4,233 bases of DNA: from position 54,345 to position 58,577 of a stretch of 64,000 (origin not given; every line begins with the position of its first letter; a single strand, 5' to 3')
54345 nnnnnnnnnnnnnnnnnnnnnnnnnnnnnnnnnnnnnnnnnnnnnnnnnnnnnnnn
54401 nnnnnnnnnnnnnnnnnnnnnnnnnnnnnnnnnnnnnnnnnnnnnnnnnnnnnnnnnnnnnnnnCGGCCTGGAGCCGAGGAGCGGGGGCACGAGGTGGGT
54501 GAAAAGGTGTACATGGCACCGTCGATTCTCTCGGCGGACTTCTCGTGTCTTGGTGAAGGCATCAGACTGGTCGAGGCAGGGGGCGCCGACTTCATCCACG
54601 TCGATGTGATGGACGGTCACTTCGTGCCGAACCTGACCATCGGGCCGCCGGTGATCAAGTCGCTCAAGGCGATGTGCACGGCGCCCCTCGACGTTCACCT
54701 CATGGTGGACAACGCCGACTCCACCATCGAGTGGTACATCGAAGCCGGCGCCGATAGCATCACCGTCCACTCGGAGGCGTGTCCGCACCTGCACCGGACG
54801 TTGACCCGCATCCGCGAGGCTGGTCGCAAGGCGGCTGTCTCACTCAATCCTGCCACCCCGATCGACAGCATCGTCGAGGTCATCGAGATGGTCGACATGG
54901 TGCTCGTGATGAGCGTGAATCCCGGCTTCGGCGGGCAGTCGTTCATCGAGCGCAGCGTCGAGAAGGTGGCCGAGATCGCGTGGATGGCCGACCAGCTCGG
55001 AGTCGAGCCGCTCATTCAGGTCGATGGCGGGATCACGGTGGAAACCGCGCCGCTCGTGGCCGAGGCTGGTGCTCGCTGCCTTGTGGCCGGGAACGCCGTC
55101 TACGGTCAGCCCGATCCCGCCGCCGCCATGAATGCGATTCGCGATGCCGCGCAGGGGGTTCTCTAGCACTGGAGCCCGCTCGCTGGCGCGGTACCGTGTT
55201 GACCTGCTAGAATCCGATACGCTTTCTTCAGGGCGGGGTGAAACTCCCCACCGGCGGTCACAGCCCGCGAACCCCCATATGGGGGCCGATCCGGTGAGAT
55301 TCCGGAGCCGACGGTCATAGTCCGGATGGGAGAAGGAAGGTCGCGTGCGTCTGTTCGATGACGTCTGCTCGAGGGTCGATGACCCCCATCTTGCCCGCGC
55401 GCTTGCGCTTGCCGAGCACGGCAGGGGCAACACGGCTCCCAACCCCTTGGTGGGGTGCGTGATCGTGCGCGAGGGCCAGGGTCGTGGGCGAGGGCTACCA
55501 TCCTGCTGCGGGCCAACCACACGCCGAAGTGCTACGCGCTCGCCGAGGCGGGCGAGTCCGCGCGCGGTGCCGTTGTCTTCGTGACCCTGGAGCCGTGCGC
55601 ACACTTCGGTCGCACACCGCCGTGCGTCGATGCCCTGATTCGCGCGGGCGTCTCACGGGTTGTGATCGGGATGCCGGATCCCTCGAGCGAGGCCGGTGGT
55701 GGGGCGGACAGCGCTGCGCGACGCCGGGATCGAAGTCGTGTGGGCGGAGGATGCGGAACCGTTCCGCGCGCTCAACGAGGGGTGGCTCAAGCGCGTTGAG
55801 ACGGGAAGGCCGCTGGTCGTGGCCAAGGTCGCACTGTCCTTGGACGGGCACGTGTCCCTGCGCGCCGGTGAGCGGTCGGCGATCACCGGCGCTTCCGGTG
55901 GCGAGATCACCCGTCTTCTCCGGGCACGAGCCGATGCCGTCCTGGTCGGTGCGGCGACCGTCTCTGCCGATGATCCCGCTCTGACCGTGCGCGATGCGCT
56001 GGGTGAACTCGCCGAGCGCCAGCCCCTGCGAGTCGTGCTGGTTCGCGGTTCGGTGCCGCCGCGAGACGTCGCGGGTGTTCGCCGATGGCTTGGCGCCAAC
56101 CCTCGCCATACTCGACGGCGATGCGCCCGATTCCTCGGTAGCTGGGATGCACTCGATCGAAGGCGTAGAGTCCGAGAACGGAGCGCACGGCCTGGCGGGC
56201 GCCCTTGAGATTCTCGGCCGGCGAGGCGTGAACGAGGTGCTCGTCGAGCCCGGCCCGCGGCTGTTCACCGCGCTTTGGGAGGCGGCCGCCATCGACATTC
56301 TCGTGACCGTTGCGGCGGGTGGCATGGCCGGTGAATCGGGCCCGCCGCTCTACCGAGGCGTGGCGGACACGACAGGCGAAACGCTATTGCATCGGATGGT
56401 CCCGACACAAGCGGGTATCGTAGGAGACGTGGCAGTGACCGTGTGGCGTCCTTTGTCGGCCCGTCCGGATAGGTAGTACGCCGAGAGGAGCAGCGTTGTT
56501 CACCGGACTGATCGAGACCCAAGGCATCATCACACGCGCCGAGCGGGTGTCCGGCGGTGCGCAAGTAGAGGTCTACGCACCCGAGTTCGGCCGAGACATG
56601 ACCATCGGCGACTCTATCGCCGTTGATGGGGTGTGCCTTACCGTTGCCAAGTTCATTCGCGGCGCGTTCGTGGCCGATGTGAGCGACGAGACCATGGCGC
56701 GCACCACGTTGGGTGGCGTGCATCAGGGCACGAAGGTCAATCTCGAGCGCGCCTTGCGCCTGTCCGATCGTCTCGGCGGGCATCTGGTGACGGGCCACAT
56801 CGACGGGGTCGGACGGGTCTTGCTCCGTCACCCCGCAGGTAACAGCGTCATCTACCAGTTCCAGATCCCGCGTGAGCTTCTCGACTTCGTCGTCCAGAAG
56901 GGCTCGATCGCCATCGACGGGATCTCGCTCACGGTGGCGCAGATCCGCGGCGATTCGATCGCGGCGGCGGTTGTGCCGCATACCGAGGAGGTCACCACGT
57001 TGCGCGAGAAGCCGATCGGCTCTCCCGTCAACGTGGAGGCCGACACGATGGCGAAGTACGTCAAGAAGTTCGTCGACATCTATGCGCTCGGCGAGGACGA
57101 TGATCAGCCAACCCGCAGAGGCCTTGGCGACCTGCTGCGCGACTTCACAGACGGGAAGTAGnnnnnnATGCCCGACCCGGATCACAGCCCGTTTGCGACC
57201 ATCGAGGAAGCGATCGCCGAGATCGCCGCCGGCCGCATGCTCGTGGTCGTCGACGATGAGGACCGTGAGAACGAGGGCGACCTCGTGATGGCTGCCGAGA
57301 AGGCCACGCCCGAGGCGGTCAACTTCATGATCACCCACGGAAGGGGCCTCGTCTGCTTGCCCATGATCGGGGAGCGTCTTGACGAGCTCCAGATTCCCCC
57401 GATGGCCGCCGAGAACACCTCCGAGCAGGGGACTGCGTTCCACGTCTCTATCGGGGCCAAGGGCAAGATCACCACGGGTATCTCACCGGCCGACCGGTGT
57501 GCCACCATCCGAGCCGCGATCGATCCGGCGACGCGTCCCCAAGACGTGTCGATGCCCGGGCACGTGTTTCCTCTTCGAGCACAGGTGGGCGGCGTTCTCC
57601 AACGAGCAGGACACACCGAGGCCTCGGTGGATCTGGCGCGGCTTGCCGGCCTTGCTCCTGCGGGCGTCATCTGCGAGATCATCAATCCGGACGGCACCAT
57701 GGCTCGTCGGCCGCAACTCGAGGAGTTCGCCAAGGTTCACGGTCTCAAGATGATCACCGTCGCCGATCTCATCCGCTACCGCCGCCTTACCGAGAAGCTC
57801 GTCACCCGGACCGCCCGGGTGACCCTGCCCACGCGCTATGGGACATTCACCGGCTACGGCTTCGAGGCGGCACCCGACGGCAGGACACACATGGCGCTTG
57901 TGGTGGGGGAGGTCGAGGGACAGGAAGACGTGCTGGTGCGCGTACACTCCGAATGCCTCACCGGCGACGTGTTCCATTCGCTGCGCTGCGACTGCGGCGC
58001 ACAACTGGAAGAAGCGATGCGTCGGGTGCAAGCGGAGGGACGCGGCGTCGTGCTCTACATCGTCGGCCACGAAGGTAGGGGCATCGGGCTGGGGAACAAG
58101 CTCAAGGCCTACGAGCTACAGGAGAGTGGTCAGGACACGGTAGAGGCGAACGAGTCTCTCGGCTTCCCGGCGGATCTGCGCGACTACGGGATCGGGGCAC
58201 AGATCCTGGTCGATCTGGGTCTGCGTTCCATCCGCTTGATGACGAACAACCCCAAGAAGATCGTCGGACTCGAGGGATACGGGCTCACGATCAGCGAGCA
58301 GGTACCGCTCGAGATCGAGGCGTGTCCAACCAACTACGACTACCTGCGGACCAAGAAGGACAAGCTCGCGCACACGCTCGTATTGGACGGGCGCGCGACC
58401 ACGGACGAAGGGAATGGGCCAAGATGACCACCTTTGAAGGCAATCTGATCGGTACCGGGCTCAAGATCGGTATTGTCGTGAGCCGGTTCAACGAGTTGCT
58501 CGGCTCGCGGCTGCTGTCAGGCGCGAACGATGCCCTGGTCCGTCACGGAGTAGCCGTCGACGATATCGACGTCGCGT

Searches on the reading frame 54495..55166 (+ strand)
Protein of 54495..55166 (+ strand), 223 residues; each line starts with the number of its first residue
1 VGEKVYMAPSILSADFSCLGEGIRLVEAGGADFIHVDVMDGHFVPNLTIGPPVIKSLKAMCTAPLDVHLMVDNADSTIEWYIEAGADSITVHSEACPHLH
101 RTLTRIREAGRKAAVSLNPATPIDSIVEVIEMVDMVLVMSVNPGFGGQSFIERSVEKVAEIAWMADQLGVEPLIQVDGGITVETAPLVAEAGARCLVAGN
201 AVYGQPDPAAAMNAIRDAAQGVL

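Call 25: search_protein_families(library=pfam, max_evalue=0.001, proteins=[window:54495-55166:+])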
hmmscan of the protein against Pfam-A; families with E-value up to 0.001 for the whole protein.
window:54495-55166:+ (223 aa): 2 families
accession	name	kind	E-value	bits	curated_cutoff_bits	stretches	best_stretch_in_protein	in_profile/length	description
PF00834.25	Ribul_P_3_epim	-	9.2e-78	260.6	21.1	1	7-203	2-198/198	Ribulose-phosphate 3 epimerase family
PF00215.30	OMPdecase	-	0.0002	21.8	27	0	129-215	131-221/221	Orotidine 5'-phosphate decarboxylase / HUMPS family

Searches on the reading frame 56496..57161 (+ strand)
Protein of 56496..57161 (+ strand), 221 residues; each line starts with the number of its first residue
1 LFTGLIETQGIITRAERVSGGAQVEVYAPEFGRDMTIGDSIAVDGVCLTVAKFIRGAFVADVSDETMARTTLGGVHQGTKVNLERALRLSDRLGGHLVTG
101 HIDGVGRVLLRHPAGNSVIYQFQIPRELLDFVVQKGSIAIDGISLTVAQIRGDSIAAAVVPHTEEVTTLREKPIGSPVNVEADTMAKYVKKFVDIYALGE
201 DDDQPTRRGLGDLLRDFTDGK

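Call 25: search_protein_families(library=pfam, max_evalue=0.001, proteins=[window:56496-57161:+])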
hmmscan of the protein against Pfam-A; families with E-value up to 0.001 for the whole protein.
window:56496-57161:+ (221 aa): 1 family
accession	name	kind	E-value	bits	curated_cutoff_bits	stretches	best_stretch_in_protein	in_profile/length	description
PF00677.23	Lum_binding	-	5e-44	148.7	27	2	99-183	1-86/86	Lumazine binding domain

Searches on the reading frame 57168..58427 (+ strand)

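Call 25: search_protein_families(library=pfam, max_evalue=0.001, proteins=[window:57168-58427:+])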
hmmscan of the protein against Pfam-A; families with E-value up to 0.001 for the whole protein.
window:57168-58427:+ (419 aa): 2 families
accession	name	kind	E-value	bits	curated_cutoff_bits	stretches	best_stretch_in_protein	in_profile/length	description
PF00926.24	DHBP_synthase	-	3.1e-86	288.2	26.4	1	13-204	1-191/191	3,4-dihydroxy-2-butanone 4-phosphate synthase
PF00925.25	GTP_cyclohydro2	-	2.8e-72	242.1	23.3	1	214-380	2-165/165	GTP cyclohydrolase II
